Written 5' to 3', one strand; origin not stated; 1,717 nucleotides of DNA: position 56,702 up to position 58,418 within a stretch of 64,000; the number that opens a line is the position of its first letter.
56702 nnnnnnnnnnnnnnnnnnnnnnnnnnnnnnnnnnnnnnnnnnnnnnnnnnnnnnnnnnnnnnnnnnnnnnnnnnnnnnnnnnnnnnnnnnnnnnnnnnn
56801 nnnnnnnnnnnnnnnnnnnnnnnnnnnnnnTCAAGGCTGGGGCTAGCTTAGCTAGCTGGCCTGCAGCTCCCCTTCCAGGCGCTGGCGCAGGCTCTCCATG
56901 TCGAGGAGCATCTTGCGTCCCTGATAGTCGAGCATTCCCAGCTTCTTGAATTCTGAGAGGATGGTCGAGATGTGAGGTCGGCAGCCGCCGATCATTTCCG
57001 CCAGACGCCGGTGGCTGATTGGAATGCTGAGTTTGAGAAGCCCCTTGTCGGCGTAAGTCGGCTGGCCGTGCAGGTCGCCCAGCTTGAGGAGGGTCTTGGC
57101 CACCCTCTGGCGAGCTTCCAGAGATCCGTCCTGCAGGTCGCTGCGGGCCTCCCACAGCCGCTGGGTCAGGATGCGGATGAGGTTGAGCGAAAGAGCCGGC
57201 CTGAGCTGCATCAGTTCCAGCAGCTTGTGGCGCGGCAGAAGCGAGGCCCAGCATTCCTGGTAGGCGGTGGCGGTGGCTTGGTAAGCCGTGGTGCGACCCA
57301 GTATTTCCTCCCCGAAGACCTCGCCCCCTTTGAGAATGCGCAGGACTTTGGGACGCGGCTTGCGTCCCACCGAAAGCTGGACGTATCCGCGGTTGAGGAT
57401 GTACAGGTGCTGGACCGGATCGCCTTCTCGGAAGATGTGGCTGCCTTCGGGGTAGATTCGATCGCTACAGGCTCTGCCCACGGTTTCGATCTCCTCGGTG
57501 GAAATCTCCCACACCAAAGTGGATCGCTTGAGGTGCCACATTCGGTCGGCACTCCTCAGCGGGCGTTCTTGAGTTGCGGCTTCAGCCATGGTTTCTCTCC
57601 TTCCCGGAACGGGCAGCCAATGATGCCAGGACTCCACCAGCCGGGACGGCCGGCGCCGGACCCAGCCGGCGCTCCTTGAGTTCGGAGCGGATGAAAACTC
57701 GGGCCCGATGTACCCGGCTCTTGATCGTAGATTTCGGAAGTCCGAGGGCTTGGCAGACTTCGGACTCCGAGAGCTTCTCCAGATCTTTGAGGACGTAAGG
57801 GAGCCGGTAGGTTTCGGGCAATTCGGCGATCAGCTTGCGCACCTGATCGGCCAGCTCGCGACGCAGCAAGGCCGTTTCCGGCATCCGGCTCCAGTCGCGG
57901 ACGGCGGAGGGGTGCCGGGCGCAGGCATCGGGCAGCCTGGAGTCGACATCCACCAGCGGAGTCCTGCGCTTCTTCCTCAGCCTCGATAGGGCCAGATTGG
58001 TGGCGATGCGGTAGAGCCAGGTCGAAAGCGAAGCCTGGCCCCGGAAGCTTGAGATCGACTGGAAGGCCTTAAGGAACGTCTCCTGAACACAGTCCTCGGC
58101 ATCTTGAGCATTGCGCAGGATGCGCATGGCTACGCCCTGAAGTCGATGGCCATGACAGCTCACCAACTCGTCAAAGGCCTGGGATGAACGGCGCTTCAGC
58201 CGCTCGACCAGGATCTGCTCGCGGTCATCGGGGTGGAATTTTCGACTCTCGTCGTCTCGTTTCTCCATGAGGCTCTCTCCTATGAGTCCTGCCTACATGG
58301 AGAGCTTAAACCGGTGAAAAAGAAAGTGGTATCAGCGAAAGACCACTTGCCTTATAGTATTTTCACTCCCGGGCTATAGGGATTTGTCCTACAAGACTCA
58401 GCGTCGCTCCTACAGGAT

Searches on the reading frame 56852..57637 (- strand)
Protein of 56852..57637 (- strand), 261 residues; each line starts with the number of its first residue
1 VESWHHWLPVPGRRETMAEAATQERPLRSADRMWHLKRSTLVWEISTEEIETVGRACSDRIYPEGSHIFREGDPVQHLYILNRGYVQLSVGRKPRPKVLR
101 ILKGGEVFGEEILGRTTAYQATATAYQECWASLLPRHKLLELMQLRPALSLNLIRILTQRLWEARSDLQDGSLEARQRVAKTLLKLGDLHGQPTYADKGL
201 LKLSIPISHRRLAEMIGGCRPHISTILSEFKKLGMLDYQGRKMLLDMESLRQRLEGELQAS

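Call 29: search_protein_families(library=pfam, proteins=[window:56852-57637:-], max_evalue=10)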
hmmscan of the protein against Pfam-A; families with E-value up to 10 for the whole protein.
window:56852-57637:- (261 aa): 2 families
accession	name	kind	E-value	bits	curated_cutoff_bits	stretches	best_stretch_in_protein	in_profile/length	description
PF00027.35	cNMP_binding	-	1.5e-16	60.6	27.5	1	61-144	3-87/89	Cyclic nucleotide-binding domain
PF13545.12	HTH_Crp_2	-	3.4e-13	49.8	27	1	177-252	1-69/70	Crp-like helix-turn-helix domain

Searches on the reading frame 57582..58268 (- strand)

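Call 29: search_protein_families(library=pfam, proteins=[window:57582-58268:-], max_evalue=10)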
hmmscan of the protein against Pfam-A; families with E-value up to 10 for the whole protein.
window:57582-58268:- (228 aa): 7 families
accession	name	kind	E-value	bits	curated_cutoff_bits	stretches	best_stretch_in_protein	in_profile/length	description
PF04542.20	Sigma70_r2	-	4.9e-22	78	24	1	35-103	1-71/71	Sigma-70 region 2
PF08281.18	Sigma70_r4_2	-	7.7e-14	51.5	25.7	1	141-191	2-52/54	Sigma-70, region 4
PF04545.22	Sigma70_r4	-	0.0009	19.1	24.1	1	147-190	2-45/50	Sigma-70, region 4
PF07638.17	Sigma70_ECF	-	0.0041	17.5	21.1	1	32-198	27-184/185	ECF sigma factor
PF20432.4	Xre-like-HTH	-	0.0099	16.6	25.8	1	165-188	23-44/63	Antitoxin Xre-like helix-turn-helix domain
PF22029.2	PhyR_sigma2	-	0.014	15.9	27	1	51-88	16-53/55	Sigma2 domain of PhyR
PF13384.12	HTH_23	-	0.015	15.5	24.6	1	162-188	13-40/50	Homeodomain-like domain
